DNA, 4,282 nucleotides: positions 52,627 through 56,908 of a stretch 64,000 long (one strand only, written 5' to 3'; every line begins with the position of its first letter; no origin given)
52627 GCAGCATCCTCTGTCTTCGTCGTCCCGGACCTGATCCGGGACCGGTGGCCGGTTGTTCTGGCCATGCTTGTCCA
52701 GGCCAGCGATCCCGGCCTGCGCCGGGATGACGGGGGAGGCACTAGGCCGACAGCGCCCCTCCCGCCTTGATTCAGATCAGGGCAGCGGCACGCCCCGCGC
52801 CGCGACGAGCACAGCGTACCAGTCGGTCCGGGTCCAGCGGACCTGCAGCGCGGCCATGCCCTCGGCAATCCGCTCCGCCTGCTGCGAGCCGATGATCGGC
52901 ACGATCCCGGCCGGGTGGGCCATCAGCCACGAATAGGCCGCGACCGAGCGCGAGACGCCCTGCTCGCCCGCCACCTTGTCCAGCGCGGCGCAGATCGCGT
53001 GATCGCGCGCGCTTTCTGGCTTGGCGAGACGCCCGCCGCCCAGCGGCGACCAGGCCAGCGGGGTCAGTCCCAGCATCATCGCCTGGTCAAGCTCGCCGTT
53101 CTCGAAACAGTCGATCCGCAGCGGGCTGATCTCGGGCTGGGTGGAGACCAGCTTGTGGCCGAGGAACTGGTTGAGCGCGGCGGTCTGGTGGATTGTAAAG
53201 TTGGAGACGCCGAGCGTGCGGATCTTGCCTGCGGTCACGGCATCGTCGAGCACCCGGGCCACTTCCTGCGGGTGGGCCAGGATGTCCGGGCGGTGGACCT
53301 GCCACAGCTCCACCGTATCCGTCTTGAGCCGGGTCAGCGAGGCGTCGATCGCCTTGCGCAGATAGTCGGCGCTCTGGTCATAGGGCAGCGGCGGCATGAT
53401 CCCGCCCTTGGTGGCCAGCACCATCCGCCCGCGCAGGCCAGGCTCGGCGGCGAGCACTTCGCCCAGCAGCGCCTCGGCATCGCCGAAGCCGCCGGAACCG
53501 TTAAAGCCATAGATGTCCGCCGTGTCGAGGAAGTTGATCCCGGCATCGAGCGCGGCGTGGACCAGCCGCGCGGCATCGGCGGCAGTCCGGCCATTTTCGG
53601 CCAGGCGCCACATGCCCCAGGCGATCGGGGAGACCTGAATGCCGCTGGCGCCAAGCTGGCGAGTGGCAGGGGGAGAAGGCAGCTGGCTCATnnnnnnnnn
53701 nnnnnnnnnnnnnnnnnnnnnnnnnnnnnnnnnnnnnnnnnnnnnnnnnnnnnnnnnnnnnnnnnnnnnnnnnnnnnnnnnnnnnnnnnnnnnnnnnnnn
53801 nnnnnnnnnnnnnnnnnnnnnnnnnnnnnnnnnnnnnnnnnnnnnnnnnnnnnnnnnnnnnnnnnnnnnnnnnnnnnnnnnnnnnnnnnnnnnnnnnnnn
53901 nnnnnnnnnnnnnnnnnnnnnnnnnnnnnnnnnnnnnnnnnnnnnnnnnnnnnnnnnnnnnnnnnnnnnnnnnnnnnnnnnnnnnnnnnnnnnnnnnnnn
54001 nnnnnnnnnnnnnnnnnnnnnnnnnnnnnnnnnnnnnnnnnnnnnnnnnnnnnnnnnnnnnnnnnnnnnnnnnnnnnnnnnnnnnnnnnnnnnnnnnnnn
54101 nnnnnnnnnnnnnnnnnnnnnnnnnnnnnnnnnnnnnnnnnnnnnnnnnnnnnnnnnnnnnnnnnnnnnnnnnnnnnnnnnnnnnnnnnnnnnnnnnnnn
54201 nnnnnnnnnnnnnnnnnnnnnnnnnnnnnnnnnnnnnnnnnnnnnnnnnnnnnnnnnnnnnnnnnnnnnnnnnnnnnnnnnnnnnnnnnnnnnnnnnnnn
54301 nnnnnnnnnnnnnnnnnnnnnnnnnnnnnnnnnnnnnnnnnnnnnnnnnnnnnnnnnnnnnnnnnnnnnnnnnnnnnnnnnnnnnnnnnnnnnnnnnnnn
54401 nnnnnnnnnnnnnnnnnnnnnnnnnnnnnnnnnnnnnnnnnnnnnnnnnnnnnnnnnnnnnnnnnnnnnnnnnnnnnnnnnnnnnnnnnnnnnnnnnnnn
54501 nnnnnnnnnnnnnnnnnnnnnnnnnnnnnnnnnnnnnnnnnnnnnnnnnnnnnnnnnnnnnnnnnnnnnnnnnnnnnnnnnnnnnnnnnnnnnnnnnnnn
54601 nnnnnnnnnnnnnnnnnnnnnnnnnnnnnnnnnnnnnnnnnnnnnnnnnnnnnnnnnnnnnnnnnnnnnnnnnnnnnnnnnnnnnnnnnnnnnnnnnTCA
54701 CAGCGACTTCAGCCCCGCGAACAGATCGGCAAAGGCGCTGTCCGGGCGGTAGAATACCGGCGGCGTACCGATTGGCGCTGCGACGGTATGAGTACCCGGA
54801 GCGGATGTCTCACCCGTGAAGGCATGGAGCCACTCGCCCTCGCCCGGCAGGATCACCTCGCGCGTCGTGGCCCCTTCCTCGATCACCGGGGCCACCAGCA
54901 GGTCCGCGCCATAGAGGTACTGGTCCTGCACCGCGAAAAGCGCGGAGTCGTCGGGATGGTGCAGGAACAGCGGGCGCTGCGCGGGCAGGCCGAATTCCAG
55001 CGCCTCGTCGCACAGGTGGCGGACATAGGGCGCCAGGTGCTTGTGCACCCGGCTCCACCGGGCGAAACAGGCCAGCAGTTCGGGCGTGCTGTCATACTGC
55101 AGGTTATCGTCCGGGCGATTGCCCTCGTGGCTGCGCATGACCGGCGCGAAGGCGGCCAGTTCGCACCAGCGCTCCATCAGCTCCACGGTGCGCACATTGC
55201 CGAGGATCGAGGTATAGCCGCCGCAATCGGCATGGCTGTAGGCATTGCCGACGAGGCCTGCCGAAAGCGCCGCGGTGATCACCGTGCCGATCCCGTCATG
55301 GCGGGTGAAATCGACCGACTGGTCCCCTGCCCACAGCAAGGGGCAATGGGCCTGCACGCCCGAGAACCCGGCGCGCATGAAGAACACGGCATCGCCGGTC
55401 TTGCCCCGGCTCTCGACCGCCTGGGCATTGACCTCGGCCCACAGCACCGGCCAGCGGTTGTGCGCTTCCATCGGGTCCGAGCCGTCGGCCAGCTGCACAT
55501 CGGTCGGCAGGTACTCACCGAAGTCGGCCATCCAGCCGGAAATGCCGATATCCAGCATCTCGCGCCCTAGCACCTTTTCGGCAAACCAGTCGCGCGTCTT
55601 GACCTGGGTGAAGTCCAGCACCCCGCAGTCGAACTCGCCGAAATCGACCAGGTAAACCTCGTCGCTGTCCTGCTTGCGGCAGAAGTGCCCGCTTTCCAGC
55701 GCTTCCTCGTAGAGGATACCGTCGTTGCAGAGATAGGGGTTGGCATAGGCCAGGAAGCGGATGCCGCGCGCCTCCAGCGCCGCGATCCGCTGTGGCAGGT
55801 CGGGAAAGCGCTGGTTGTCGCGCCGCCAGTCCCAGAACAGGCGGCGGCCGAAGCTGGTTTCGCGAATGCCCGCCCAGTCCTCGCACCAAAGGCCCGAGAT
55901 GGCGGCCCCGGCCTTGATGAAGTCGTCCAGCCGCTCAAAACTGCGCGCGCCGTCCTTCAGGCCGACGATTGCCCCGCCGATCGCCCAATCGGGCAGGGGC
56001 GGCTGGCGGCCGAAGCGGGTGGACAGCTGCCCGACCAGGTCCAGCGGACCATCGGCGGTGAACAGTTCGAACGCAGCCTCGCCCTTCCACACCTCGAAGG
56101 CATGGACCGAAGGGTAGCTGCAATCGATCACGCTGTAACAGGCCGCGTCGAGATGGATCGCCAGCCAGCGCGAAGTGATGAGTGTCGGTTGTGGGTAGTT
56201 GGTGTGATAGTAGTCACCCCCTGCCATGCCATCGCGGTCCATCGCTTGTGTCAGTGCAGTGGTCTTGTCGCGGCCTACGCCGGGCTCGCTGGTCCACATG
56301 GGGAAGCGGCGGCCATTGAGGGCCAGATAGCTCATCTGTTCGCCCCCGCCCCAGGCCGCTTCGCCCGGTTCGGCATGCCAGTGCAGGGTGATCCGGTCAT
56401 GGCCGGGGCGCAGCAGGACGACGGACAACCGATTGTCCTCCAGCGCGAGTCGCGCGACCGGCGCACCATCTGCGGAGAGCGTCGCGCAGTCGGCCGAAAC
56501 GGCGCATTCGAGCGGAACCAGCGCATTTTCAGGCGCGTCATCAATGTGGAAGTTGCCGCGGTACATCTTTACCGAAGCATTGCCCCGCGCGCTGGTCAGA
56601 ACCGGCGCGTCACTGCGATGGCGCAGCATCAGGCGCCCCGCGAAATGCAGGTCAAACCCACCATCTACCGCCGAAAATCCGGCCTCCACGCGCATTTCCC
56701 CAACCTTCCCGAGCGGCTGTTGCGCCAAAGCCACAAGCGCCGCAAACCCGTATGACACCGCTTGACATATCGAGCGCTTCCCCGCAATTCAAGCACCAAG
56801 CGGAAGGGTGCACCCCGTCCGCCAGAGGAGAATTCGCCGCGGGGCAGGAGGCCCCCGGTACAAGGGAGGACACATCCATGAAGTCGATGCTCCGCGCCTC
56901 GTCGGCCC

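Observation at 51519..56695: YihQ-like GH31 + SsuD-family monooxygenase + aldo/keto reductase operon: candidate variant of the oxidative sulfoquinovose desulfonation (sulfo-SMO) pathway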

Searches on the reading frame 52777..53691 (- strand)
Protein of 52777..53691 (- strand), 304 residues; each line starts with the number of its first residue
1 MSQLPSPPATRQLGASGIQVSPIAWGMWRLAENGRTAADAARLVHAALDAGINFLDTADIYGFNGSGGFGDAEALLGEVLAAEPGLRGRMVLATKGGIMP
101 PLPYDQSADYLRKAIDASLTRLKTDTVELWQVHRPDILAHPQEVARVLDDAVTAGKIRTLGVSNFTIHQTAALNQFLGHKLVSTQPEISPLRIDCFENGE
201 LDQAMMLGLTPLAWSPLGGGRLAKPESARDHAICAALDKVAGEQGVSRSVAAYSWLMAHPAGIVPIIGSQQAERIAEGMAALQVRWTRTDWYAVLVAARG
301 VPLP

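Call 4: search_protein_families(library=pfam, proteins=[window:52777-53691:-])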
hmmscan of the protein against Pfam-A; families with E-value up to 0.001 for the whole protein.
window:52777-53691:- (304 aa): 1 family
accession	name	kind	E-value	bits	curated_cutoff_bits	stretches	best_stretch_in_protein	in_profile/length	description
PF00248.27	Aldo_ket_red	-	2.1e-52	178.5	24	1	23-291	2-283/291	Aldo/keto reductase family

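Call 5: search_protein_families(library=ncbifam, proteins=[window:52777-53691:-])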
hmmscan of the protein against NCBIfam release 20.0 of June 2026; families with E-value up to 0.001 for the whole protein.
window:52777-53691:- (304 aa): 7 families
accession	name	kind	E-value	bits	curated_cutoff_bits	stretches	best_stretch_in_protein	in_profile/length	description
NF007388.0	PRK09912.1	subfamily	8.3e-18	64.4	448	1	11-222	16-230/346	L-glyceraldehyde 3-phosphate reductase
TIGR01293.1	Kv_beta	subfamily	4.6e-14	52.2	365.4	1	11-217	4-210/319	voltage-dependent potassium channel subunit beta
NF007912.0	PRK10625.1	equivalog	1e-13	51.4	415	1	15-254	8-278/346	NADP(H)-dependent aldo-keto reductase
NF049922.1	MethglyxlRedYdjG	equivalog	2.5e-13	49.8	550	1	12-176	5-182/326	NADH-dependent methylglyoxal reductase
NF008377.0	PRK11172.1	equivalog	7.4e-13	48.3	327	1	42-290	20-243/267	2,5-didehydrogluconate reductase DkgB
NF008598.0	PRK11565.1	equivalog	7.6e-09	35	425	1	24-290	19-253/275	2,5-didehydrogluconate reductase DkgA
NF007695.0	PRK10376.1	subfamily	4.6e-08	32.5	280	1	37-287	39-276/290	oxidoreductase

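Call 8: search_solved_structures(query=window:52777-53691:-, show_alignments=2)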
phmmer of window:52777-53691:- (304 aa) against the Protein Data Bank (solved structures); distinct sequences matched with E-value up to 0.001: 95 (the best 60 are shown).
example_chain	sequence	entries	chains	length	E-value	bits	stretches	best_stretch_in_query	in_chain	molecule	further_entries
7bbz_A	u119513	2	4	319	2e-52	181.5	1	8-300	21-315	Aryl-alcohol dehydrogenase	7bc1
7bby_A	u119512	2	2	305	8.1e-52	179.5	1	17-300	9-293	Aryl-alcohol dehydrogenase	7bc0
1og6_A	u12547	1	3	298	3.9e-39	137.9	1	16-304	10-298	HYPOTHETICAL OXIDOREDUCTASE YDHF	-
1ur3_M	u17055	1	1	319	4.8e-39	137.6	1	15-304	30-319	HYPOTHETICAL OXIDOREDUCTASE YDHF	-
7twz_A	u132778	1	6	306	1e-38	136.5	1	15-304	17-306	Putative oxidoreductase, NAD(P)-linked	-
4r9o_A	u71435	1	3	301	1.1e-38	136.4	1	15-304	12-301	Putative aldo/keto reductase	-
7utf_A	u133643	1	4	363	7e-28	100.9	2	11-223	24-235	Putative oxidoreductase, aryl-alcohol dehydrogenase like protein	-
9wk1_D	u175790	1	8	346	4.4e-27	98.3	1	11-223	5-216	DON 3-epimerase chain D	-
8jwk_A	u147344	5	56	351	3.8e-26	95.2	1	11-223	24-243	Aldo/keto reductase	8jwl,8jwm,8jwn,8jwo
8xr2_A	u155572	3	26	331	4.3e-26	95.1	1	11-223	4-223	Aldo/keto reductase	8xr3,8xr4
8hwn_B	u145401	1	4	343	4.4e-26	95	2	11-224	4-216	DepB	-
4xk2_A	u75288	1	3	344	9.1e-25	90.7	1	34-223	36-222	Aldo/keto reductase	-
8hw0_A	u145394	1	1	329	1.1e-22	83.8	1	11-222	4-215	NADPH-dependent aldo/keto reductase AKR6D1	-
1pyf_A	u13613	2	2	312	4.9e-20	75.2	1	12-174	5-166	IolS protein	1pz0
6ovq_A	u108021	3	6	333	1.6e-19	73.5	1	11-191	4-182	Putative Side chain reductase | MtmW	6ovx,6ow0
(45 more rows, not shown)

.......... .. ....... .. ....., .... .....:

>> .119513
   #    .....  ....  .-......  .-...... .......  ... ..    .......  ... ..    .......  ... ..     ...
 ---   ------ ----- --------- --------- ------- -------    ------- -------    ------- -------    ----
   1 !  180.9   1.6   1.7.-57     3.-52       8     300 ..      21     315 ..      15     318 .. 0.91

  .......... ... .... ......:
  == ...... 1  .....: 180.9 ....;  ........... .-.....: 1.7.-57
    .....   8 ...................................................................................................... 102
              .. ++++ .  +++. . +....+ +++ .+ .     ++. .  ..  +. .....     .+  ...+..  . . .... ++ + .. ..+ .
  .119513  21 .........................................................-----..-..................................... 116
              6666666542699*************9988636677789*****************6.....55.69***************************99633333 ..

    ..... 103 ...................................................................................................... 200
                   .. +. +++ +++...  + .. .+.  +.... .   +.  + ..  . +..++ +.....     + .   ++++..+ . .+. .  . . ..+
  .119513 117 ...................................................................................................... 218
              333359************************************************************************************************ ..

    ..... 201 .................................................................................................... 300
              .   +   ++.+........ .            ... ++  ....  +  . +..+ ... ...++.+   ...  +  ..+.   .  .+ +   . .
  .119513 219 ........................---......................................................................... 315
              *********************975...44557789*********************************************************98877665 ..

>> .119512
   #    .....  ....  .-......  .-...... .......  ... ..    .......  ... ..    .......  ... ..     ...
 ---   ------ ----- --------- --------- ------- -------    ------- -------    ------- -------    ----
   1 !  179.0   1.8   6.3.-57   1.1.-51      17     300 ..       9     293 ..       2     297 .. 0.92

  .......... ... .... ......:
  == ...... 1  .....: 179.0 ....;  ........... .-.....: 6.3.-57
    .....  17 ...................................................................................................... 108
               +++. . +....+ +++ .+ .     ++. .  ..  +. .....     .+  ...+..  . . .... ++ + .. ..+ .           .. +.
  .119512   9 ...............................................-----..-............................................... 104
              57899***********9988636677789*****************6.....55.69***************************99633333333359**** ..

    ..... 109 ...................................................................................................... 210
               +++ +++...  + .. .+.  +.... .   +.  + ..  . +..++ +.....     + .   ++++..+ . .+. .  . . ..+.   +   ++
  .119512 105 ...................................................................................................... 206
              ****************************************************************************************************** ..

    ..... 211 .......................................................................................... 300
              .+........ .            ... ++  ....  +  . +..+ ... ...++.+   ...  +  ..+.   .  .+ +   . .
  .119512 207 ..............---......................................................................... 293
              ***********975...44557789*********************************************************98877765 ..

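Call 62: find_encoding_contigs(protein=window:52777-53691:-, flank=10000, max_places=6)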
Protein window:52777-53691:- (304 aa): no gene with exactly this product is on record in the collection.

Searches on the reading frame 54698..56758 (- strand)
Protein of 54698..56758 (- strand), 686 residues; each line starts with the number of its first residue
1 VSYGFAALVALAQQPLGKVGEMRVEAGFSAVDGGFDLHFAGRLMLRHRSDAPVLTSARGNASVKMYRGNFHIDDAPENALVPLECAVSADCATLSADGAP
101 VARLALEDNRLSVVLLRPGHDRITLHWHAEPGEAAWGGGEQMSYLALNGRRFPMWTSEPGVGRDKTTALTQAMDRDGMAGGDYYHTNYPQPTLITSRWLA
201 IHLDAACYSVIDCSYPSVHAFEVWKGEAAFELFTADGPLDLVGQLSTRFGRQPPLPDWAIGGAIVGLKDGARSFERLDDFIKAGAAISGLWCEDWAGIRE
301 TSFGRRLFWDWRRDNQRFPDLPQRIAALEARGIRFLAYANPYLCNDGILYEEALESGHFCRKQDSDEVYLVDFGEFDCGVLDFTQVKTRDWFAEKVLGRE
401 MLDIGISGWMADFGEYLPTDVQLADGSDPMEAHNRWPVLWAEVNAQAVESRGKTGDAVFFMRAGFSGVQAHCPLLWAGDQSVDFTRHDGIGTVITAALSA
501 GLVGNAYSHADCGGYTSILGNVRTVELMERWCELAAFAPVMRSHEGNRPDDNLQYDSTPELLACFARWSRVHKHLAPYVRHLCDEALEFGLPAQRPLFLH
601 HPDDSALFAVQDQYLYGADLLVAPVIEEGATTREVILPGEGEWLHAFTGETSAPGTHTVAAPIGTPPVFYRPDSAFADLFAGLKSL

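Call 4: search_protein_families(library=pfam, proteins=[window:54698-56758:-])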
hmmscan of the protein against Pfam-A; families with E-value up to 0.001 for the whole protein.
window:54698-56758:- (686 aa): 2 families
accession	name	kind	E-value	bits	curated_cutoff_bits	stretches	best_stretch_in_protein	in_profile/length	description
PF01055.32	Glyco_hydro_31_2nd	-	1.7e-38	133.2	23.5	1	255-579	4-325/328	Glycosyl hydrolases family 31 TIM-barrel domain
PF21365.3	Glyco_hydro_31_3rd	-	1.1e-20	74.3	24.4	1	590-674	1-85/87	Glycosyl hydrolase family 31 C-terminal domain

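Call 5: search_protein_families(library=ncbifam, proteins=[window:54698-56758:-])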
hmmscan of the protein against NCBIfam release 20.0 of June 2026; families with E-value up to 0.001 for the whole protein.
window:54698-56758:- (686 aa): 3 families
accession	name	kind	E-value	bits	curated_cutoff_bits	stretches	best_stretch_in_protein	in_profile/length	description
NF007746.0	PRK10426.1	equivalog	1.2e-258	860.1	553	1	29-684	15-678/683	alpha-glucosidase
NF007940.0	PRK10658.1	equivalog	1.7e-54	185.5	606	1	310-673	316-665/771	alpha-xylosidase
NF040948.1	alpha_gluc_MalA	equivalog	1.7e-34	119.1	800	2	431-674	368-604/627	alpha-glucosidase MalA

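Call 6: search_solved_structures(query=window:54698-56758:-, show_alignments=2)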
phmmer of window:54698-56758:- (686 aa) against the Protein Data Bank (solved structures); distinct sequences matched with E-value up to 0.001: 65 (the best 60 are shown).
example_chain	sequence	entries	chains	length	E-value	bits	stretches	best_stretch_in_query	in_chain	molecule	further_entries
5ohy_A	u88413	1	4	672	1.1e-244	817.2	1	28-685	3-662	Alpha-glucosidase yihQ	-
5ohs_A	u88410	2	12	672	4.2e-244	815.2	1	28-685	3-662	Alpha-glucosidase yihQ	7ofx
6pnr_A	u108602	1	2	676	2.8e-200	670.3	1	32-683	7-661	Alpha-glucosidase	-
8r56_A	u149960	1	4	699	2.1e-191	641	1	29-683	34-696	Glycosyl hydrolase, family 31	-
5aed_A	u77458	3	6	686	4e-181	607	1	31-686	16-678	ALPHA-GLUCOSIDASE YIHQ | Sulfoquinovosidase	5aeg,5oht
5aee_A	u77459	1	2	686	1.6e-180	605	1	31-686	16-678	ALPHA-GLUCOSIDASE YIHQ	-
5f7c_A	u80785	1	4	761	1.9e-41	145.2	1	308-674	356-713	Alpha-glucosidase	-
8t7z_A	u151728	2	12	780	1.3e-37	132.6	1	225-656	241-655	Alpha-glucosidase yicI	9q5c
1we5_A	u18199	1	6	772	5.5e-36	127.2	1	173-650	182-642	Putative family 31 glucosidase yicI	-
2f2h_A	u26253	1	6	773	5.5e-36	127.2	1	173-650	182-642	Putative family 31 glucosidase yicI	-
1xsi_A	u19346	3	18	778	5.6e-36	127.2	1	173-650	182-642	Putative family 31 glucosidase yicI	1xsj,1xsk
4b9y_A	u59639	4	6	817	1.4e-34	122.6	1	120-647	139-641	ALPHA-GLUCOSIDASE, PUTATIVE, ADG31B | Oligosaccharide 4-alpha-D-glucosyltransferase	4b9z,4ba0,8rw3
5i23_A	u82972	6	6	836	1.5e-34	122.4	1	119-647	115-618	Oligosaccharide 4-alpha-D-glucosyltransferase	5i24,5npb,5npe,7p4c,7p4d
5npc_A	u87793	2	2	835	6.2e-34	120.4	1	120-647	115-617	Oligosaccharide 4-alpha-D-glucosyltransferase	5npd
6jr6_A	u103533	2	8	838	1.2e-33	119.5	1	309-675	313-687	Candidate alpha-glycosidase Glycoside hydrolase family 31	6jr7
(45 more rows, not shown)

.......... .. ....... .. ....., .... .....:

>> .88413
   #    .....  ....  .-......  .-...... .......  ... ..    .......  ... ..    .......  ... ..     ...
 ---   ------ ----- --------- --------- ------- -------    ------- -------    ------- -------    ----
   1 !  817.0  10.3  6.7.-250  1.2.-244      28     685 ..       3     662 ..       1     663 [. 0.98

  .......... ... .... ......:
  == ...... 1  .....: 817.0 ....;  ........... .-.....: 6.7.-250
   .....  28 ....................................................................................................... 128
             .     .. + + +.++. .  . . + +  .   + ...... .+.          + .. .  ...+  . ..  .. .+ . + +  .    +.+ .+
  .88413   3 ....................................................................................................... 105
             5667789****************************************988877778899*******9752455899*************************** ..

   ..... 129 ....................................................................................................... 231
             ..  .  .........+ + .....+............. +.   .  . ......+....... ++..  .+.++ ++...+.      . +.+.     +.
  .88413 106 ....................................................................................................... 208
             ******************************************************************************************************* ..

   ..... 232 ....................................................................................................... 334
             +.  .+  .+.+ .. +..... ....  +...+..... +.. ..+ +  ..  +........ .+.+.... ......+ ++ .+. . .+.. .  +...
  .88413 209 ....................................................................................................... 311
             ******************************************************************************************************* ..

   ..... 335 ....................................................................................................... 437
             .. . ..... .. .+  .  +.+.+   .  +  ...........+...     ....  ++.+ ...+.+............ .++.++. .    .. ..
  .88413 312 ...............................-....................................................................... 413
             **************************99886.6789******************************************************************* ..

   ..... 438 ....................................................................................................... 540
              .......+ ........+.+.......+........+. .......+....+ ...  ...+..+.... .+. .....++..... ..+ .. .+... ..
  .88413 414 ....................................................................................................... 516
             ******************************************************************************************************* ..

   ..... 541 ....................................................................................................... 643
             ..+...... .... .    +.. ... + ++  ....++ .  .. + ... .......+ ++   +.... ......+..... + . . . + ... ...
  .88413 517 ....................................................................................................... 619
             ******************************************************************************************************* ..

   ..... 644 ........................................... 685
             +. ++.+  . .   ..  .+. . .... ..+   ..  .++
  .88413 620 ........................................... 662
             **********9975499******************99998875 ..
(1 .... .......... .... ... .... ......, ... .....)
